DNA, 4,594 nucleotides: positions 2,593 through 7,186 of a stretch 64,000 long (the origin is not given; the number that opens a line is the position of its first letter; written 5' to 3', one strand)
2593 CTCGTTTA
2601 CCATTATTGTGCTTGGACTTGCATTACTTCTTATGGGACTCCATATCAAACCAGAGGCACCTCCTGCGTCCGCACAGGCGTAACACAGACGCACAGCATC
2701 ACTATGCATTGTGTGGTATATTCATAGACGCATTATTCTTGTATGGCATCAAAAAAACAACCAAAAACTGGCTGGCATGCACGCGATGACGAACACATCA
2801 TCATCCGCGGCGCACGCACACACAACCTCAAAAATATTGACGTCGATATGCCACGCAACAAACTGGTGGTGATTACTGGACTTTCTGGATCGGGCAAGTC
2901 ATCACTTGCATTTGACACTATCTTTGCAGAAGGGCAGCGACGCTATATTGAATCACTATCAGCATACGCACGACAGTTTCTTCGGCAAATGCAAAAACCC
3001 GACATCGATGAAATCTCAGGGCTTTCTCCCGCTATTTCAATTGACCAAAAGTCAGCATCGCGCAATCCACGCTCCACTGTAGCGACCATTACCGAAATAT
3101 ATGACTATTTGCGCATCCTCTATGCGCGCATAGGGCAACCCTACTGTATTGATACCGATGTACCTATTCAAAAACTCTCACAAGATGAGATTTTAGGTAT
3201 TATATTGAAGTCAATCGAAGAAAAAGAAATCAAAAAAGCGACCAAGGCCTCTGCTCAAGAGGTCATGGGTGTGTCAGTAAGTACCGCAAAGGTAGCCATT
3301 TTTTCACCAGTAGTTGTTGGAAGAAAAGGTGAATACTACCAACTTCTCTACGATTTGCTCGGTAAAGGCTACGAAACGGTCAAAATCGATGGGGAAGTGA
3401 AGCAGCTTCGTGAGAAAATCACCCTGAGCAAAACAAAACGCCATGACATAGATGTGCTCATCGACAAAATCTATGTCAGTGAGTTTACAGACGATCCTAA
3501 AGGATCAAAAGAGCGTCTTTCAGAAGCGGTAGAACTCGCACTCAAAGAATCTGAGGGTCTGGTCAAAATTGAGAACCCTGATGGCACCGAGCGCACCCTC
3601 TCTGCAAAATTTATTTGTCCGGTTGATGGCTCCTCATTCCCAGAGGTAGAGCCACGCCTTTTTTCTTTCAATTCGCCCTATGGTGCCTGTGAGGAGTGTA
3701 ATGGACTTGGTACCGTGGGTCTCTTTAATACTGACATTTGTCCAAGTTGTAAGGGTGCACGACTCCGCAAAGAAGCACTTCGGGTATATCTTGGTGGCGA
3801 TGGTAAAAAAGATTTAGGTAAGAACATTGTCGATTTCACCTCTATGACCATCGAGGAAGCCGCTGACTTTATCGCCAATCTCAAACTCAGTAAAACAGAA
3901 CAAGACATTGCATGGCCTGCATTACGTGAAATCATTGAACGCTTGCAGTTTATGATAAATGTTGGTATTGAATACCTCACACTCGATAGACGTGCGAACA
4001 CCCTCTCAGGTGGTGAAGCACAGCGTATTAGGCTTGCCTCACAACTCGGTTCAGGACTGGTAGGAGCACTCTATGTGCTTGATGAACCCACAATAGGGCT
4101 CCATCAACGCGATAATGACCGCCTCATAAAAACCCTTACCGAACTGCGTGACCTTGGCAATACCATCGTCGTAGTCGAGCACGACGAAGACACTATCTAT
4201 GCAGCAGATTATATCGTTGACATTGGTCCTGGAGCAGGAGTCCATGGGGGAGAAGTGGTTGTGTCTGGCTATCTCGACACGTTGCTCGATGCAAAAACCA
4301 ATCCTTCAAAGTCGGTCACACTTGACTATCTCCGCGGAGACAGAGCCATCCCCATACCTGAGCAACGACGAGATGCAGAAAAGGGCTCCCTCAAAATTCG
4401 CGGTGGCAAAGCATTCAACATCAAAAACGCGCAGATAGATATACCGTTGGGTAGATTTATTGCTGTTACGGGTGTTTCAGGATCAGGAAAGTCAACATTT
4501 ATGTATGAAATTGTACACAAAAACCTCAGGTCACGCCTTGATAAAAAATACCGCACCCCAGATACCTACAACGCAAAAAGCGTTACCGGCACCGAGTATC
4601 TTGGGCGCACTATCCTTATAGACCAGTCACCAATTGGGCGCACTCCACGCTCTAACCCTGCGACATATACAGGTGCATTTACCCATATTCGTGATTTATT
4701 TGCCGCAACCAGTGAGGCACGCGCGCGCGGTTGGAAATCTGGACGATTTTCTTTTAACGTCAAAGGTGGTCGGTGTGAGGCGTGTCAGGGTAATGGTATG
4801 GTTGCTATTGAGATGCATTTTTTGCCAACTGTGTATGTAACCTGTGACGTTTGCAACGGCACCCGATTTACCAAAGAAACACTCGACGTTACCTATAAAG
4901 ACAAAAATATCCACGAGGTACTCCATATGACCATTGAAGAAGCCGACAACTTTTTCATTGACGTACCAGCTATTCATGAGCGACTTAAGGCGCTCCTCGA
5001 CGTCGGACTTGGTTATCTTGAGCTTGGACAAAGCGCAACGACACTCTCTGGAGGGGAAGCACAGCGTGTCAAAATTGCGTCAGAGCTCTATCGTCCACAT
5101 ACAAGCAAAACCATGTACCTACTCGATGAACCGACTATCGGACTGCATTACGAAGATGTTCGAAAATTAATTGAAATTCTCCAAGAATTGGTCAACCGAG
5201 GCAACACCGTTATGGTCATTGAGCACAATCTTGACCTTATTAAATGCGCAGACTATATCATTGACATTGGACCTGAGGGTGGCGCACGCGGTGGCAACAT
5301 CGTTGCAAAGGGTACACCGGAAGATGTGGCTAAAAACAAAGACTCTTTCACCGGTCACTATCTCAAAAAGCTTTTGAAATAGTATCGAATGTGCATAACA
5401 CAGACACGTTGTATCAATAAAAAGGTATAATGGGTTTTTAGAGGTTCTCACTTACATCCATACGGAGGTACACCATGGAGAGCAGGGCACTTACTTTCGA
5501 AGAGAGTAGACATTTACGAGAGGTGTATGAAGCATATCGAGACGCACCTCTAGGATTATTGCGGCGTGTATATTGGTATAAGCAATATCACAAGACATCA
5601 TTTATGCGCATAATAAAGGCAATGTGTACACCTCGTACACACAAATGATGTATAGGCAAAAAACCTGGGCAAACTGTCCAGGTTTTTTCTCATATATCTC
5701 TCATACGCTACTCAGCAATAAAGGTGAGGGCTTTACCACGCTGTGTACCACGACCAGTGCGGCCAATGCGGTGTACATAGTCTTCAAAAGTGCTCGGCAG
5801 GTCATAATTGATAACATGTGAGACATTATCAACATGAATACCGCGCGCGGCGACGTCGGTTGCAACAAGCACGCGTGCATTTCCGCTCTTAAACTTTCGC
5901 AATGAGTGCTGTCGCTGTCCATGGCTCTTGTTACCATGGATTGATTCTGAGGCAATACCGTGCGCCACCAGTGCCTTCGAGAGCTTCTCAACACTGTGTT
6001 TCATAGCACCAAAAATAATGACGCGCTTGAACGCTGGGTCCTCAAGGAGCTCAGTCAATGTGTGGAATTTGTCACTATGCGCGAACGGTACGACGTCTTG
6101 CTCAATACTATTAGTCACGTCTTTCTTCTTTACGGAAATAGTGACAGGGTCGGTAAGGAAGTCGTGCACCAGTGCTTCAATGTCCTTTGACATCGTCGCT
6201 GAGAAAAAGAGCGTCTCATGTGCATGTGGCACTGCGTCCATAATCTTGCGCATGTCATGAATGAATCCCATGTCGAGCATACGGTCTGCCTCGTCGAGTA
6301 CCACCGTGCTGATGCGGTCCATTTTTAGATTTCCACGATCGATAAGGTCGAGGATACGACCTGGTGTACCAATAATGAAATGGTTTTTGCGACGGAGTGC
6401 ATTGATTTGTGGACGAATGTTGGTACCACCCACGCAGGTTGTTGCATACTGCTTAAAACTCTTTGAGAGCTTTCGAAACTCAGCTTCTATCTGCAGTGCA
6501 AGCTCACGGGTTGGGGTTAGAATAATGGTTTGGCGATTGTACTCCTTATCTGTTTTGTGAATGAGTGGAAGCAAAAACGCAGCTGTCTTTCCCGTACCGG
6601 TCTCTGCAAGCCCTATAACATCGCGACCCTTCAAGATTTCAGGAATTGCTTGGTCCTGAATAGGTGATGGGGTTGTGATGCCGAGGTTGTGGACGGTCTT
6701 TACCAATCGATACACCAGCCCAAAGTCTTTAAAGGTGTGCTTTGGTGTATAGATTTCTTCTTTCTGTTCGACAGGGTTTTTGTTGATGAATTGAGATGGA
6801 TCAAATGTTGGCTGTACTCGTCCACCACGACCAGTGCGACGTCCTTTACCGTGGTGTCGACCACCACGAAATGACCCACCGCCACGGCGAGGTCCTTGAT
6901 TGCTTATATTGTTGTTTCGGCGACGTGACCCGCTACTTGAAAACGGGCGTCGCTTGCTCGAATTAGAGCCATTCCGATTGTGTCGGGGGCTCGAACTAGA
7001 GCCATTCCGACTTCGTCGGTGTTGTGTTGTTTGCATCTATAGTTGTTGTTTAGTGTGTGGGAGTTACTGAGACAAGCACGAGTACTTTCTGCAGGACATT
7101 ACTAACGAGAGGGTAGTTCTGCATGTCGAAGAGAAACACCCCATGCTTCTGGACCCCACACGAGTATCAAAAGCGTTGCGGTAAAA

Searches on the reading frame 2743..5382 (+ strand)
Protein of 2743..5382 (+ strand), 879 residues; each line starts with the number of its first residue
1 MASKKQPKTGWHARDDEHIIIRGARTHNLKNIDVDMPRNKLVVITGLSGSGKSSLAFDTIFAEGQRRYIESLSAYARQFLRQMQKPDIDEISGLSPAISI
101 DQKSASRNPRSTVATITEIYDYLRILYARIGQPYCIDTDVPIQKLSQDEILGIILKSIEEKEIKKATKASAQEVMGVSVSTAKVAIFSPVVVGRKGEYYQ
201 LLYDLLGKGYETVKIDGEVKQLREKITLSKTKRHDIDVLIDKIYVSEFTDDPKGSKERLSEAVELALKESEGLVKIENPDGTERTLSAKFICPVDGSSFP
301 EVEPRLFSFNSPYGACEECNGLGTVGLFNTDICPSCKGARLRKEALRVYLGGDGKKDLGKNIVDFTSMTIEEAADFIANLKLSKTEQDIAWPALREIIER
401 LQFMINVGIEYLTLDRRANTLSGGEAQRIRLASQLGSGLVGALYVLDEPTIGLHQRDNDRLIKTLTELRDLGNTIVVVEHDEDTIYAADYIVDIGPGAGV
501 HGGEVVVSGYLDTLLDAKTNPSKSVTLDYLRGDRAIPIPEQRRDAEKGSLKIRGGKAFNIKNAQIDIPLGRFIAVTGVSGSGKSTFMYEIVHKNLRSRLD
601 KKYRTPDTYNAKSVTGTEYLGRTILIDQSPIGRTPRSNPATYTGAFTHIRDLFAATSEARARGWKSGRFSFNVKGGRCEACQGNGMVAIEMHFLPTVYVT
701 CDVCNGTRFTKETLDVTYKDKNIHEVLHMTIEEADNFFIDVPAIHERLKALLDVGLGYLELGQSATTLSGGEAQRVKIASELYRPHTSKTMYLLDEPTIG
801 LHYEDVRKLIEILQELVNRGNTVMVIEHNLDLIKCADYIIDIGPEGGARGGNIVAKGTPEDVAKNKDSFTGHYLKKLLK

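Call 56: search_protein_families(library=ncbifam, proteins=[window:2743-5382:+], max_evalue=1e-10)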
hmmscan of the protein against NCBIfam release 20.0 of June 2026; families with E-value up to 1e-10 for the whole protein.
window:2743-5382:+ (879 aa): 128 families (the best 25 are shown)
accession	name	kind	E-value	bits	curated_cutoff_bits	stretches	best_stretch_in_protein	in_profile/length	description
NF001503.0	PRK00349.1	equivalog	0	1262.6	1147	2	329-878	405-941/943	excinuclease ABC subunit UvrA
TIGR00630.1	uvra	equivalog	0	1190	729.8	2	329-863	402-924/924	excinuclease ABC subunit UvrA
NF001885.0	PRK00635.1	equivalog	9.8e-184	613.1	3054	2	359-872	418-913/1809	excinuclease ABC subunit A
TIGR02857.1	CydD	equivalog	3.5e-36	125.3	435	2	757-841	447-528/529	thiol reductant ABC exporter subunit CydD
TIGR03608.1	L_ocin_972_ABC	subfamily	1.6e-35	122.4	254.85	2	746-842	114-206/206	putative bacteriocin export ABC transporter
NF040873.1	AztA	equivalog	5.7e-35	120.6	220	2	403-492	103-189/191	zinc ABC transporter ATP-binding protein AztA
TIGR04521.1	ECF_ATPase_2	equivalog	1.2e-33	116.4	330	1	745-873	121-243/279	energy-coupling factor transporter ATPase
TIGR04520.1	ECF_ATPase_1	equivalog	5.9e-32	111.2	315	1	736-871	105-232/269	energy-coupling factor transporter ATPase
NF010068.0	PRK13548.1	equivalog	5.7e-30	104.3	261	1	750-865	121-233/261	heme ABC transporter ATP-binding protein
TIGR02673.1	FtsE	equivalog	9.2e-30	103.9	264.85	0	743-835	113-202/214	cell division ATP-binding protein FtsE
TIGR01166.1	cbiO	subfamily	3.7e-27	95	211.8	0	750-833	111-190/190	cobalt ABC transporter, ATP-binding protein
TIGR01842.1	type_I_sec_PrtD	subfamily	1.8e-26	92.8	510.15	0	757-840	443-524/544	type I secretion system permease/ATPase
TIGR00972.1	3a0107s01c2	equivalog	2e-26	92.9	343.2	0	761-875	138-244/248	phosphate ABC transporter ATP-binding protein PstB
TIGR02315.1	ABC_phnC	equivalog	2.7e-26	92.5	266.1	0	748-863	127-234/243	phosphonate ABC transporter ATP-binding protein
TIGR02868.1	CydC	equivalog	3.6e-26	91.9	329.05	0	760-830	464-530/530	thiol reductant ABC exporter subunit CydC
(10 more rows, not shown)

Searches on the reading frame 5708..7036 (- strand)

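Call 56: search_protein_families(library=ncbifam, proteins=[window:5708-7036:-], max_evalue=1e-10)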
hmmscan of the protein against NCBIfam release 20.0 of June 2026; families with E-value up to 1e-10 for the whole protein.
window:5708-7036:- (442 aa): 17 families
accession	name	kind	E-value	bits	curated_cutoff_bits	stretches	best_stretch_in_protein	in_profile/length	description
NF053631.1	RNA_helic_CshA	equivalog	4.2e-120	401.5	646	1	102-441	1-342/434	degradosome RNA helicase CshA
NF008744.0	PRK11776.1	equivalog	1.2e-103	347.2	524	1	100-441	4-347/460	ATP-dependent RNA helicase DbpA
NF053710.1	RNA_heli_RhlE2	exception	2.2e-100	336.9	925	1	102-441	3-354/635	RNA helicase RhlE2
NF007882.0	PRK10590.1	equivalog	2.2e-100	336.7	743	1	101-440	2-349/456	ATP-dependent RNA helicase RhlE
NF053711.1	RNA_heli_RhlE1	exception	3.3e-99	332.6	750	1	101-440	2-348/434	RNA helicase RhlE1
NF002340.1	PRK01297.1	equivalog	7.6e-92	308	564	1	101-442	2-355/372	ATP-dependent RNA helicase RhlB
NF008394.0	PRK11192.1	equivalog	1.2e-90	304.5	507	1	100-440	3-351/441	ATP-dependent RNA helicase SrmB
NF053636.1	DDHlcsCsdAPsy1082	equivalog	3.7e-89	299.6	890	1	101-438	4-345/512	DEAD/DEAH box helicase CsdA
NF008642.0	PRK11634.1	equivalog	1.2e-87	294.8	989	1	100-440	6-349/628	DEAD/DEAH family ATP-dependent RNA helicase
NF003419.0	PRK04837.1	equivalog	1.3e-84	284.4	588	1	97-442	6-362/424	ATP-dependent RNA helicase RhlB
NF003390.0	PRK04537.1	equivalog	2.3e-66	225.1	732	1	101-442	10-363/572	ATP-dependent RNA helicase RhlB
NF010337.0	PRK13766.1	equivalog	2e-22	79.1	610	1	327-441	357-478/781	Hef nuclease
TIGR01389.1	recQ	equivalog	5.4e-19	68.1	640.2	1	119-439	10-327/591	DNA helicase RecQ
TIGR00614.1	recQ_fam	subfamily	3.6e-16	59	219.8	1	124-439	13-329/470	RecQ family ATP-dependent DNA helicase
NF008279.0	PRK11057.1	equivalog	1.5e-13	50.1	1015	1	124-439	27-339/608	ATP-dependent DNA helicase RecQ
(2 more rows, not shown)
